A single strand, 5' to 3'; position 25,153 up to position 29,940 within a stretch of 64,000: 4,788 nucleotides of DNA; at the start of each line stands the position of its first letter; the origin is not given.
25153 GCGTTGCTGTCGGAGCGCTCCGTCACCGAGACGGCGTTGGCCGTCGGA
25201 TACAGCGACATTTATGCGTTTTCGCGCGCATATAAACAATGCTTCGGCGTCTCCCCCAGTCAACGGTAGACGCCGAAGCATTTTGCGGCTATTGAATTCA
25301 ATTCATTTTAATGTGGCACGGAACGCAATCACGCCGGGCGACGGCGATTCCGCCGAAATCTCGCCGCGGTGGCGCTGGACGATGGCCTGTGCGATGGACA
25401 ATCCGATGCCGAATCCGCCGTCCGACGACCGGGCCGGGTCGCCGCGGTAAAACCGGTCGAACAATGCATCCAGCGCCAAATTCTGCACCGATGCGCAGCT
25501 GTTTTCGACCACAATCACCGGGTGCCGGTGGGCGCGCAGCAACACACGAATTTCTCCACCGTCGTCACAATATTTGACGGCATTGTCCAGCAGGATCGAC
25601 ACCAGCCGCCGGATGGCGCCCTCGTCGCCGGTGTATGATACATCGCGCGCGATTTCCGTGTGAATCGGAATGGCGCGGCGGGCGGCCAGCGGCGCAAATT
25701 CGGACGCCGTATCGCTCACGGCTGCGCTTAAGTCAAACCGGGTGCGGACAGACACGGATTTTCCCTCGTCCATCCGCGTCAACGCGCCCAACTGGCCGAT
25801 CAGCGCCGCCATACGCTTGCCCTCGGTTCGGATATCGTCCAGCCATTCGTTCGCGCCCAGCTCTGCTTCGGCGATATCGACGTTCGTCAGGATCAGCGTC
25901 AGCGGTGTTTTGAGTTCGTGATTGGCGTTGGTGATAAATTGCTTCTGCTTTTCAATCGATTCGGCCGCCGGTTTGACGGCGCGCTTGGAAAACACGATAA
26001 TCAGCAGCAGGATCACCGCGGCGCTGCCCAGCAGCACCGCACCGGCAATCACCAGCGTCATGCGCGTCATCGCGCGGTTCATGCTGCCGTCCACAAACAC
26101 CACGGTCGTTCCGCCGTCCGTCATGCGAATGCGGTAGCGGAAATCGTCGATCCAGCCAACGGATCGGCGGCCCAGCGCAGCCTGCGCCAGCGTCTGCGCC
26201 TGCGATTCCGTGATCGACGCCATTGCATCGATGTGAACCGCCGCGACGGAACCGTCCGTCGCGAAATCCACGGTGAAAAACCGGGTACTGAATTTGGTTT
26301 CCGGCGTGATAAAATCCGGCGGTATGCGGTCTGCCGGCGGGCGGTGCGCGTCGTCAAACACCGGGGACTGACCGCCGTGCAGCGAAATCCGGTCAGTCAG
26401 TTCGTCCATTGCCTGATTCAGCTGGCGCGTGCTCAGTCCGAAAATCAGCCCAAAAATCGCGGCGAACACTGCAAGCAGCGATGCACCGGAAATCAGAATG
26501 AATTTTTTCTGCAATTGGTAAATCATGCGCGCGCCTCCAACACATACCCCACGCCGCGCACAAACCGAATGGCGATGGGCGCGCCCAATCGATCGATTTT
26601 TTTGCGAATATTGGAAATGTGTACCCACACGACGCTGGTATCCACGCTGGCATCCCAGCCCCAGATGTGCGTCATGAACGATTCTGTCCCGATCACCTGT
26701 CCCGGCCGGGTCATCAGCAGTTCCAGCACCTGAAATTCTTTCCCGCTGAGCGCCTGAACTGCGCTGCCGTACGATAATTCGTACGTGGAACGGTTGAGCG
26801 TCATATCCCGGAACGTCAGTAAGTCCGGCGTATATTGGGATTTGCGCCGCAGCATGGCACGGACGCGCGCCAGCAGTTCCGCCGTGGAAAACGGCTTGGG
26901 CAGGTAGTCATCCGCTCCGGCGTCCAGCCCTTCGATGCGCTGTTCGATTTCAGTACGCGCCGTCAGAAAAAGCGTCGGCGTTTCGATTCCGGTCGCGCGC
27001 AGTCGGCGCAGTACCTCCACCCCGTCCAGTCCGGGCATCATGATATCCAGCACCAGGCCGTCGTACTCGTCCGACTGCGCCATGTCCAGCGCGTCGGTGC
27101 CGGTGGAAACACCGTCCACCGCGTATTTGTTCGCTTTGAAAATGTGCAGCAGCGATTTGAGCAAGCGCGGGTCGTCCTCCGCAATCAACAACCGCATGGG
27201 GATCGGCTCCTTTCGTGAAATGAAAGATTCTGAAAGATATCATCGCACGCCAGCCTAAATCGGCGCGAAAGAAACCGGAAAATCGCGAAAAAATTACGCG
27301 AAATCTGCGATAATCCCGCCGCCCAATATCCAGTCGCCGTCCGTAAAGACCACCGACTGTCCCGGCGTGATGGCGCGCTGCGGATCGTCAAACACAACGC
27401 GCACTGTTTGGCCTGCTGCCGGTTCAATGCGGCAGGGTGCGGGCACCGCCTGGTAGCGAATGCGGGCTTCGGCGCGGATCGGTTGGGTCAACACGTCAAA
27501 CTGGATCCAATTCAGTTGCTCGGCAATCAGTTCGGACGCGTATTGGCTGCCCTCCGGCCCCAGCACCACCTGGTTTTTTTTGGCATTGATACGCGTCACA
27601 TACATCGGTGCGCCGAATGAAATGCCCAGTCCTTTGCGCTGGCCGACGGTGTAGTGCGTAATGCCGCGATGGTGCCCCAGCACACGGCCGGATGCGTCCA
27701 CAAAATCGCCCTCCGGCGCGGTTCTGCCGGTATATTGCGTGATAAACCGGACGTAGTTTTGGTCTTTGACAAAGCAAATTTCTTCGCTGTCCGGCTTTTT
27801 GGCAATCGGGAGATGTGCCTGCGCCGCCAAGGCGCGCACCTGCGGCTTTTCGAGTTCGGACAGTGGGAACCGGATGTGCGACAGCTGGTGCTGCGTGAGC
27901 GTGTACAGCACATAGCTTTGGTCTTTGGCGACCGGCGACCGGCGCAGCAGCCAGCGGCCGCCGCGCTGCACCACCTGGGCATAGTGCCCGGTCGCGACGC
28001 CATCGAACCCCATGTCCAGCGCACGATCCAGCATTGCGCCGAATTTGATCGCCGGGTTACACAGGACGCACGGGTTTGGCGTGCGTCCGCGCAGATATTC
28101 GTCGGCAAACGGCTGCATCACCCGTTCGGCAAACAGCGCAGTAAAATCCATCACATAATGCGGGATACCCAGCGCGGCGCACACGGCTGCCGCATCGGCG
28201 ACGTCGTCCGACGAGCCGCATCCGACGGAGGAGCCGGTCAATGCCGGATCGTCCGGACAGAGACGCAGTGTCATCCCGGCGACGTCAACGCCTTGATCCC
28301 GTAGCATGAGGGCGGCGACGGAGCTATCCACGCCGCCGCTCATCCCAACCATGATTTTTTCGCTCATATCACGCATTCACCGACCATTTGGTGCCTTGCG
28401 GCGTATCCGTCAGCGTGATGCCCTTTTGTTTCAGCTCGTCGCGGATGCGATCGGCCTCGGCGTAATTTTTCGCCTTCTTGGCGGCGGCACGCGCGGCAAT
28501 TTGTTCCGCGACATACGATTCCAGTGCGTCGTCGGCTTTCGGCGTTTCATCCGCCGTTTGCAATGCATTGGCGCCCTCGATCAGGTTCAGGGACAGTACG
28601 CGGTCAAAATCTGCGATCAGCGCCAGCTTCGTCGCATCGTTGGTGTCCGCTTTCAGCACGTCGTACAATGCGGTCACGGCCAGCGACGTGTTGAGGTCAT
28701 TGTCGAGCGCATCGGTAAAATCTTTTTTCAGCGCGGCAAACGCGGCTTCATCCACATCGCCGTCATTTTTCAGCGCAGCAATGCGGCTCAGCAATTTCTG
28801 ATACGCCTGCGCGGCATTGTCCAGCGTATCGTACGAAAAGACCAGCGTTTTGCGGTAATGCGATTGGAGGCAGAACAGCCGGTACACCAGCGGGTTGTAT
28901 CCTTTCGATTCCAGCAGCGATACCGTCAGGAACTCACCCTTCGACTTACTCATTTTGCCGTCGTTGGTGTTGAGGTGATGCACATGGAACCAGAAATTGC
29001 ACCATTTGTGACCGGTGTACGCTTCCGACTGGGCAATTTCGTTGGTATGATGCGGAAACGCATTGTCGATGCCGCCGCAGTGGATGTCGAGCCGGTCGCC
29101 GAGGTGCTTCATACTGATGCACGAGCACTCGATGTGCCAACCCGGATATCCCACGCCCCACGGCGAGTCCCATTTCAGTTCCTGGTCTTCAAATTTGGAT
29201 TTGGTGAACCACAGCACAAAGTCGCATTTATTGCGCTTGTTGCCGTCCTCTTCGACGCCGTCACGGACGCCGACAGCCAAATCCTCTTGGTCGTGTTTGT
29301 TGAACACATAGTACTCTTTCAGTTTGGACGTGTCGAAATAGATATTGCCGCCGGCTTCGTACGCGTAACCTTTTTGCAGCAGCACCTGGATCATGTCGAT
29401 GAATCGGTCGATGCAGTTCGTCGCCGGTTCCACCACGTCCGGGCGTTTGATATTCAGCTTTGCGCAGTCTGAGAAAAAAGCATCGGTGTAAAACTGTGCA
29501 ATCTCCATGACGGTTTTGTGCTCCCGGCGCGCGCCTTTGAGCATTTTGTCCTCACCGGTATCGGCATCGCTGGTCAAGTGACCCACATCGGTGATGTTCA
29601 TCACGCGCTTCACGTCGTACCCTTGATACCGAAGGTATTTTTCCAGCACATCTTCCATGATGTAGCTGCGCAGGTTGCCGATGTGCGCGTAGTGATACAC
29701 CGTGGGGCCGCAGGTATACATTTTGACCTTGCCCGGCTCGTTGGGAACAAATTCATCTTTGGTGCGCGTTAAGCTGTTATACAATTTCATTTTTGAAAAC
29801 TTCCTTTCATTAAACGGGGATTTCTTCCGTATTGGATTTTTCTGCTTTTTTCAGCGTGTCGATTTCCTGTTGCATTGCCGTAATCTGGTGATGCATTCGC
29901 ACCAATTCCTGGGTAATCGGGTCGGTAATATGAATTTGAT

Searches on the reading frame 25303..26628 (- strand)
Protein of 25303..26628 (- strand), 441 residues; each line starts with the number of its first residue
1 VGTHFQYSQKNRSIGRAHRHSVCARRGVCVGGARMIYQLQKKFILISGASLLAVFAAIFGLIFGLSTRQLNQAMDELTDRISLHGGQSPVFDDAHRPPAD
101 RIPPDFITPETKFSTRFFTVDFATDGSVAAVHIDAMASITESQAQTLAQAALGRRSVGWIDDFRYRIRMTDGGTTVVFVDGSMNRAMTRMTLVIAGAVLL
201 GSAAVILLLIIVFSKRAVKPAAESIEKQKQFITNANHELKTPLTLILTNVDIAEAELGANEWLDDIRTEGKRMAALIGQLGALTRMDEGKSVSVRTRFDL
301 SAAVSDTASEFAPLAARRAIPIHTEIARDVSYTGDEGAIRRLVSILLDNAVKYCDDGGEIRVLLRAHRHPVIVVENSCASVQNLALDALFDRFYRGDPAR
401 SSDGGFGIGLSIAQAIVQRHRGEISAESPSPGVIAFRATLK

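Call 52: search_protein_families(library=pfam, proteins=[window:25303-26628:-], max_evalue=0.00001)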
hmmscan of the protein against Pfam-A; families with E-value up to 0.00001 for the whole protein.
window:25303-26628:- (441 aa): 2 families
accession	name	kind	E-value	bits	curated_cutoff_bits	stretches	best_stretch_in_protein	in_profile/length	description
PF02518.31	HATPase_c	-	2.9e-17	63.5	26.4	1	334-440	1-107/111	Histidine kinase-, DNA gyrase B-, and HSP90-like ATPase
PF00512.31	HisKA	-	7e-11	42.5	26.9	1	228-289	2-66/66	His Kinase A (phospho-acceptor) domain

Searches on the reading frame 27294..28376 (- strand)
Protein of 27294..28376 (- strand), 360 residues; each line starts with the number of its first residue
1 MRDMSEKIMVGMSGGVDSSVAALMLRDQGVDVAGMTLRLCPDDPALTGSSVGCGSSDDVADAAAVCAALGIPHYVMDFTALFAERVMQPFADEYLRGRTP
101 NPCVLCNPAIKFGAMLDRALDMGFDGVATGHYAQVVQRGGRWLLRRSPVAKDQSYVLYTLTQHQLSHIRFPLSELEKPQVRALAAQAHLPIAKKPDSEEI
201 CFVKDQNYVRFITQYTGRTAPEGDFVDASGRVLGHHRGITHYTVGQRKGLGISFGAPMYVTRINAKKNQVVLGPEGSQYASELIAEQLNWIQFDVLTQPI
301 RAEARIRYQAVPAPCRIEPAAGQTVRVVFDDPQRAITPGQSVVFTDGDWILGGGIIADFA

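Call 52: search_protein_families(library=pfam, proteins=[window:27294-28376:-], max_evalue=0.00001)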
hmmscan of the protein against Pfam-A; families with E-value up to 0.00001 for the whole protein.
window:27294-28376:- (360 aa): 3 families
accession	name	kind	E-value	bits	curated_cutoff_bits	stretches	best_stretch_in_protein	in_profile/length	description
PF03054.22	tRNA_Me_trans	-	2.1e-69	233.7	20.6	1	7-204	2-201/202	tRNA methyl transferase HUP domain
PF20258.4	tRNA_Me_trans_C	-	1.2e-20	74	20.6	1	282-356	3-77/77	Aminomethyltransferase beta-barrel domain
PF20259.3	tRNA_Me_trans_M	-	1.5e-19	69.7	27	1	211-273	3-65/66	tRNA methyl transferase PRC-barrel domain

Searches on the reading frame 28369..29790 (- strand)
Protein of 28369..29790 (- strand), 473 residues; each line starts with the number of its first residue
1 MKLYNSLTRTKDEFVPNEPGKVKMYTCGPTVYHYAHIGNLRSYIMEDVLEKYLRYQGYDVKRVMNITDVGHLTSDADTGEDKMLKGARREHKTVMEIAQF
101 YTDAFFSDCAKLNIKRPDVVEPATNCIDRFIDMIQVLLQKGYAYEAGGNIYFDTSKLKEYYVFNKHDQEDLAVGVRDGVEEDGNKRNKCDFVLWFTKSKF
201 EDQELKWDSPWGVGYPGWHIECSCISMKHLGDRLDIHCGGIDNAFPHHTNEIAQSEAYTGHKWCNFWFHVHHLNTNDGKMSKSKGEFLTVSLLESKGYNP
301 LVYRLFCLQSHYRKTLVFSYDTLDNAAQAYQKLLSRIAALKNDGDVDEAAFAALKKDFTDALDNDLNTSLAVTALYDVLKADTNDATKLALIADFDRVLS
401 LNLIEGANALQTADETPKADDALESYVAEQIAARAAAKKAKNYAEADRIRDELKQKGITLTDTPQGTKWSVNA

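Call 52: search_protein_families(library=pfam, proteins=[window:28369-29790:-], max_evalue=0.00001)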
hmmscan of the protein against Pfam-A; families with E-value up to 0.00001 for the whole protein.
window:28369-29790:- (473 aa): 3 families
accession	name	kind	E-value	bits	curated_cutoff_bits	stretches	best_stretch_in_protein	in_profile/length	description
PF01406.26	tRNA-synt_1e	-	6.3e-96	321.7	27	1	14-327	2-300/301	tRNA synthetases class I (C) catalytic domain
PF09334.17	tRNA-synt_1g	-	3.3e-06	26.6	20.1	0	34-156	13-126/391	tRNA synthetases class I (M)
PF01921.24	tRNA-synt_1f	-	7.3e-06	25.6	27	0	256-339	260-341/360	tRNA synthetases class I (K)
